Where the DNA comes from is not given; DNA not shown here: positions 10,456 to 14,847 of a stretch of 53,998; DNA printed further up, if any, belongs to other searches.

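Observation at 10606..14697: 1363-aa giant flagellin built by internal duplication of a ~210-aa surface module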

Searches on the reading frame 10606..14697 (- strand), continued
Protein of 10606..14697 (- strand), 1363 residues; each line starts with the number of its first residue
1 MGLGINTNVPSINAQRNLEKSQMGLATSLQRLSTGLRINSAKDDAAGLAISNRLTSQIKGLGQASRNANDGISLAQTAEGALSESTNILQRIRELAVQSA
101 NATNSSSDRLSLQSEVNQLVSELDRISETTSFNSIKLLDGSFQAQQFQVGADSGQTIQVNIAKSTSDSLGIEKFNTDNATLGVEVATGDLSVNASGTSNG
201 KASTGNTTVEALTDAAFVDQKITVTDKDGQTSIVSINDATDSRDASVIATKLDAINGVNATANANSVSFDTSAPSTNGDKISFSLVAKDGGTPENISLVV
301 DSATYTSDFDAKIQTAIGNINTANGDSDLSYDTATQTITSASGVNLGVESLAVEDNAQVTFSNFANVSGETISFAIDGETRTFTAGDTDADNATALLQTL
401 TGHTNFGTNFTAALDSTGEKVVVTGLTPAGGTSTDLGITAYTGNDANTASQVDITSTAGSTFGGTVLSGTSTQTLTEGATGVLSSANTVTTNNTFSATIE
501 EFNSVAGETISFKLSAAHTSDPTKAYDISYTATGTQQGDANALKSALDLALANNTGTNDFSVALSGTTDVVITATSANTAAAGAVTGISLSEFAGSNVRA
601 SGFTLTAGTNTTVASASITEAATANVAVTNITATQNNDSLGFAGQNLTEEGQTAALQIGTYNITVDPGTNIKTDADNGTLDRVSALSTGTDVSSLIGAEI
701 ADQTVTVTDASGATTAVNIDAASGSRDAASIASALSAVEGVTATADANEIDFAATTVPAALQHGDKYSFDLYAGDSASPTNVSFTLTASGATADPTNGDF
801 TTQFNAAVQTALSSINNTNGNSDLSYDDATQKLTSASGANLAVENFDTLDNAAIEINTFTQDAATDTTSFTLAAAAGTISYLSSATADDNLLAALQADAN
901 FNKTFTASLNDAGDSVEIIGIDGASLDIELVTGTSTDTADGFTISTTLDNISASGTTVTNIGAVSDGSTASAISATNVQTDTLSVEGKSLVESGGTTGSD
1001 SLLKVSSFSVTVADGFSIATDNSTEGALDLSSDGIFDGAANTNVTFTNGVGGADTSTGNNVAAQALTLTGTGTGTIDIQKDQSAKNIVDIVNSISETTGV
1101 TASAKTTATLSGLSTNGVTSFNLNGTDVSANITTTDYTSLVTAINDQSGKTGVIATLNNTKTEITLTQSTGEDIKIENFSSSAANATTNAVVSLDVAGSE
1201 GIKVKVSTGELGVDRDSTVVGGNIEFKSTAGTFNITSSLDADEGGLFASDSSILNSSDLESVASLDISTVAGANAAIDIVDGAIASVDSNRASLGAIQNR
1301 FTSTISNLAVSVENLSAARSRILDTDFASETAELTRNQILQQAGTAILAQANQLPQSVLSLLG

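Call 15: find_related_loci(query=window:10606-14697:-, collection=genome_contigs, flank=10000)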
Query window:10606-14697:- (1363 aa) in genome_contigs; peptide patterns used: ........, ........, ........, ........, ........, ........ (x = any residue, [..] = any of these).
111 stretches matched a pattern; 2 encode a relative of the query (tblastn E <= 1e-3); 2 distinct loci.
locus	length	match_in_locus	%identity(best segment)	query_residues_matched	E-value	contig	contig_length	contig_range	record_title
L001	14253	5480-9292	48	5-1362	9e-78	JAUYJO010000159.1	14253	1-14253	MAG: Gallionella sp. isolate C24_metabat.bin.145 C24_k141_219841, whole genome shotgun sequence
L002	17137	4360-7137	51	5-1362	3e-47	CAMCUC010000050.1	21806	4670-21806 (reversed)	MAG: Rhizobium sp. Q54 isolate TE-08apr19-241 genome assembly, contig: TE-08apr19-C2377, whole genome shotgun sequence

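Call 29: find_encoding_contigs(protein=P0002, flank=10000, max_places=3)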
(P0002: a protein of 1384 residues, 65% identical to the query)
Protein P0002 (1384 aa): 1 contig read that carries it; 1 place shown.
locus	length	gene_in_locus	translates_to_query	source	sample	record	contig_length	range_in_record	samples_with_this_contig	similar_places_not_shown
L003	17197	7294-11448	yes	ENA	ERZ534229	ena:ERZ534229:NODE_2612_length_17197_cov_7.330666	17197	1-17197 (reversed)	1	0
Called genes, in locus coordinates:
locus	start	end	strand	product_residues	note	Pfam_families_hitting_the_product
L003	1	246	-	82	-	?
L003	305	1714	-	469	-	PF13431:TPR_17 (faint)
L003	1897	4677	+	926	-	PF00515:TPR_1, PF13424:TPR_12, PF13414:TPR_11, PF00515:TPR_1, PF25062:ARM_TT21_N, PF13432:TPR_16, PF00515:TPR_1, PF13414:TPR_11, +37 more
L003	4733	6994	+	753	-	PF13432:TPR_16, PF14559:TPR_19, PF13424:TPR_12, PF00515:TPR_1, PF13414:TPR_11, PF13414:TPR_11, PF00515:TPR_1, PF13424:TPR_12, +33 more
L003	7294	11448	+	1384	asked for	PF00669:Flagellin_N, PF00700:Flagellin_C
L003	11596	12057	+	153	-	-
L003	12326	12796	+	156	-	-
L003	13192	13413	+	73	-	-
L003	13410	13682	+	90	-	PF05016:ParE_toxin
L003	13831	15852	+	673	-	PF02465:FliD_N, PF07195:FliD_C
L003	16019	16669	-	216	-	-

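Call 40: predict_structure(alignment_id=A2)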
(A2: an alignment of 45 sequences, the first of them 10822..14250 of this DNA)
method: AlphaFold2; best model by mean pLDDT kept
length: 1143 residues; sequences in the alignment: 45
mean_pLDDT: 72.6   pTM: 0.49
mean pLDDT of the five models: 72.6, 70.2, 68.6, 68.1, 65.7
residues with pLDDT >= 90: 110; 70-90: 610; 50-70: 289; < 50: 134
segments of 3 or more residues with pLDDT < 50: 1-20, 315-317, 329-333, 471-487, 527-530, 788-791, 797-821, 846-848, 874-880, 1106-1143
pLDDT, mean of each block of 10 residues (from residue 1): 39 39 70 72 72 80 67 83 81 79 83 90 73 87 86 85 94 90 94 90 77 79 75 84 90 83 87 77 60 60 69 50 56 51 74 78 77 72 86 89 70 86 78 67 67 72 56 36 44 65 73 80 62 59 71 79 83 72 85 86 69 73 76 78 61 86 80 82 86 80 63 56 68 61 83 81 74 62 52 48 33 39 54 81 59 85 80 52 61 69 58 80 85 81 86 88 92 91 92 92 90 90 85 85 87 80 75 80 76 73 46 43 43 41 38
secondary structure, 60 per line:
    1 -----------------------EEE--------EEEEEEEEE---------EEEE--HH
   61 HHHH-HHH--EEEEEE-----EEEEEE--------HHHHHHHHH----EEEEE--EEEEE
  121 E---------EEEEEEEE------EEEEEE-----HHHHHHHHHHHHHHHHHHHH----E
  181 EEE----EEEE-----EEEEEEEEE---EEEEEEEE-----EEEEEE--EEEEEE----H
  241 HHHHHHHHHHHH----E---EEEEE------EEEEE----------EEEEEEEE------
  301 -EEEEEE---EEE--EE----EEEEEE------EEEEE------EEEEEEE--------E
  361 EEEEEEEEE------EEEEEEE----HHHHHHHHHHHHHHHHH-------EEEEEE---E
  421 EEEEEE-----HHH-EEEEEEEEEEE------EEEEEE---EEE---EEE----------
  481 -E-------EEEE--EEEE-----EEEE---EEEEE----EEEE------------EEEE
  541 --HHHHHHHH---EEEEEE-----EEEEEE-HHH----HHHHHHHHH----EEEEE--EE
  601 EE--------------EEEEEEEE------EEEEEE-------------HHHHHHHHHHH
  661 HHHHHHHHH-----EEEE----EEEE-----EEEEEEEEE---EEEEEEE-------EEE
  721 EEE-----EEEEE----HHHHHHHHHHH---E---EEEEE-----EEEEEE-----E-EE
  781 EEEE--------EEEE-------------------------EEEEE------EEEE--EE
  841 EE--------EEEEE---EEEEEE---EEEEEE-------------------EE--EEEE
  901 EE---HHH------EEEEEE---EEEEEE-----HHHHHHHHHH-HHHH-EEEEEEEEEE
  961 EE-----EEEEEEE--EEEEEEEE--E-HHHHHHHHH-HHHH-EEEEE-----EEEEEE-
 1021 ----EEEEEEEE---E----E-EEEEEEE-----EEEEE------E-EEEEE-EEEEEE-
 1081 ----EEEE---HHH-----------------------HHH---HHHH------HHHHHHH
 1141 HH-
elements in order (helices of 4 or more, strands of 3 or more residues): E24-26 E35-43 E53-56 H59-64 E71-76 E82-87 H96-104 E109-113 E116-121 E131-138 E145-150 H156-175 E180-183 E188-191 E197-205 E209-216 E222-227 E230-235 H240-252 E261-265 E272-276 E287-294 E302-307 E311-313 E322-327 E334-338 E345-351 E360-369 E376-382 H387-403 E411-416 E420-426 E436-446 E453-458 E462-464 E468-470 E490-493 E496-499 E505-508 E512-516 E521-524 E537-540 H543-550 E554-559 E565-570 H579-587 E592-596 E599-602 E617-624 E631-636 H650-669 E675-678 E683-686 E692-700 E704-710 E718-723 E729-733 H738-748 E756-760 E766-771 E779-784 E793-796 E822-826 E833-836 E839-842 E851-855 E859-864 E868-873 E897-902 E915-920 E924-929 H935-944 H946-949 E951-962 E968-974 E977-984 H989-997 H999-1002 E1004-1008 E1014-1019 E1025-1032 E1043-1049 E1055-1059 E1068-1072 E1074-1079 E1085-1088 H1124-1127 H1134-1142

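Call 44: fold_search(model_id=the predicted structure, library=pdb)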
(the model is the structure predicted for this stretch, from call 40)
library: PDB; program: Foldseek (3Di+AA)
matches with E <= 10: 1574; with E <= 0.001: 6
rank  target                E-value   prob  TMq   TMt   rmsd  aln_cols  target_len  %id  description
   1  8erm_A                2.0e-08  1.00  0.13  0.56   5.2       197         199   22  Crystal structure of FliC D2/D3 domains from Pseudomonas aeruginosa PAO1 (released 2023-05-17)
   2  8erm_B                3.6e-08  1.00  0.12  0.52   5.4       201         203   20  Crystal structure of FliC D2/D3 domains from Pseudomonas aeruginosa PAO1 (released 2023-05-17)
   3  8sug_A                1.1e-06  1.00  0.13  0.27  10.7       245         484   25  Cryo-EM structure of the wild type P. aeruginosa flagellar filament (released 2023-06-14)
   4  9ygu_A7               3.0e-05  1.00  0.10  0.20   8.9       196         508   21  Flagella filament structure in H. pylori composed of flagellin FlaA (released 2026-02-25)
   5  6zqk_C                4.9e-04  0.38  0.07  0.14  35.2       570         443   10  HER2-binding scFv-Fab fusion 841 (released 2021-06-30)
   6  6x80_A                5.1e-04  1.00  0.10  0.17   7.3       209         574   18  Structure of the Campylobacter jejuni G508A Flagellar Filament (released 2020-07-08)
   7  6iwy                  1.7e-03  0.57  0.07  0.18  29.5       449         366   10  Crystal structure of the flagellar cap protein FliD from Helicobacter pylori (released 2019-05-22)
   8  8sjk_B                2.2e-03  0.15  0.05  0.11  37.3       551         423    8  Pembrolizumab Caffeine crystal (released 2024-04-24)
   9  8kee_A                4.1e-03  1.00  0.07  0.15   4.6        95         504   20  Cyanophage A-1(L) sheath-tube (released 2024-04-10)
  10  2zbi_A                6.4e-03  0.99  0.06  0.22  11.8       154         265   21  Crystal structure of a bacterial cell-surface flagellin (released 2008-02-05)
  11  1iga_A                6.4e-03  0.08  0.05  0.10  46.6       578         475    8  MODEL OF HUMAN IGA1 DETERMINED BY SOLUTION SCATTERING CURVE-FITTING AND HOMOLOGY MODELLING (released 1999-06-15)
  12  8kee_C                7.9e-03  1.00  0.07  0.15   4.6        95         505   20  Cyanophage A-1(L) sheath-tube (released 2024-04-10)
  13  3k8v_B                1.1e-02  0.94  0.06  0.17  12.1       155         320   20  Crysatl structure of a bacterial cell-surface flagellin N20C20 (released 2010-10-06)
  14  2zbi_B                1.6e-02  0.91  0.06  0.20  12.1       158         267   19  Crystal structure of a bacterial cell-surface flagellin (released 2008-02-05)
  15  5dk3_G                2.0e-02  0.06  0.04  0.09  28.0       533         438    7  Crystal Structure of Pembrolizumab, a full length IgG4 antibody (released 2015-11-18)
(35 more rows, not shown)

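Call 62: search_protein_families(library=ncbifam, proteins=[window:10606-14697:-], max_evalue=0.00001)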
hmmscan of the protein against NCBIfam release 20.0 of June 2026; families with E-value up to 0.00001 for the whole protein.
window:10606-14697:- (1363 aa): 22 families
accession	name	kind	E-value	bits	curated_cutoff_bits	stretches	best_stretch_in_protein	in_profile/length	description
NF009448.0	PRK12806.1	equivalog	7.6e-114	381.1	531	2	5-271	5-276/475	flagellin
NF006467.0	PRK08869.1-2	subfamily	1.8e-112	376.3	443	2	4-265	4-267/400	flagellin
NF005294.0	PRK06819.1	subfamily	2.5e-97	326.8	387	2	5-273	5-273/376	FliC/FljB family flagellin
NF006466.0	PRK08869.1-1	subfamily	6.5e-94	315.5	426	2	1-270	1-269/377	flagellin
NF009444.0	PRK12802.1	equivalog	7.2e-92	307.9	332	2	1-194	1-194/282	flagellin domain-containing protein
NF006468.0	PRK08869.1-3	subfamily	1.4e-88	297.6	436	2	2-303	2-298/378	polar flagellin E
NF005953.0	PRK08026.1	subfamily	2e-88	298.3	619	2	4-569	4-508/548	FliC/FljB family flagellin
NF006469.0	PRK08869.1-4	equivalog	2.1e-87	294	627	2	1-196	1-199/377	flagellin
NF006470.0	PRK08869.1-5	equivalog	1.7e-71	241.5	423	2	3-275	2-272/388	flagellin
NF009446.0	PRK12804.1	subfamily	2.2e-68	230.9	352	2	5-201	3-206/301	flagellin Hag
NF006264.0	PRK08411.1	subfamily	2.2e-63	214.9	729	2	1-179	1-179/572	flagellin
NF038071.1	lat_flg_LafA_2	exception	4.5e-61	206.7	365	2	1-181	1-185/284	lateral flagellin LafA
NF010115.0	PRK13588.1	subfamily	3.8e-59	201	503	2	1-180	1-180/514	flagellin B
NF010116.0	PRK13589.1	subfamily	8.7e-58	196.4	983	2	1-180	1-180/576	flagellin A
NF009234.0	PRK12584.1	equivalog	4.8e-55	187.6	752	2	1-179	1-179/510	flagellin A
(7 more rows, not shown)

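Call 70: find_encoding_contigs(protein=P0123, flank=10000, max_places=2)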
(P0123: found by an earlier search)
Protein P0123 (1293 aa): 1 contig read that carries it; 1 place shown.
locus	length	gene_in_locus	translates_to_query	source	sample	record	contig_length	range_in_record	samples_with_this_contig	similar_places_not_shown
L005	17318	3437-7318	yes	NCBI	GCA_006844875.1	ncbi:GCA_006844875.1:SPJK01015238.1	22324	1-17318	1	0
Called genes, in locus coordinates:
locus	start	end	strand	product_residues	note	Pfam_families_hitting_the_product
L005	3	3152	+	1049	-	?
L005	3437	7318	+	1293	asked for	PF00669:Flagellin_N, PF00700:Flagellin_C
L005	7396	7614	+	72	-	-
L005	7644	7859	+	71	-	PF03646:FlaG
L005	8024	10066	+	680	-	PF02465:FliD_N, PF07195:FliD_C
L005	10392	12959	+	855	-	PF00669:Flagellin_N, PF00700:Flagellin_C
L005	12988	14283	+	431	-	PF00669:Flagellin_N, PF00700:Flagellin_C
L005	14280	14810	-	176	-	PF00293:NUDIX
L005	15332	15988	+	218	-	PF12710:HAD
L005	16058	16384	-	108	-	-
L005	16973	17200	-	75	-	-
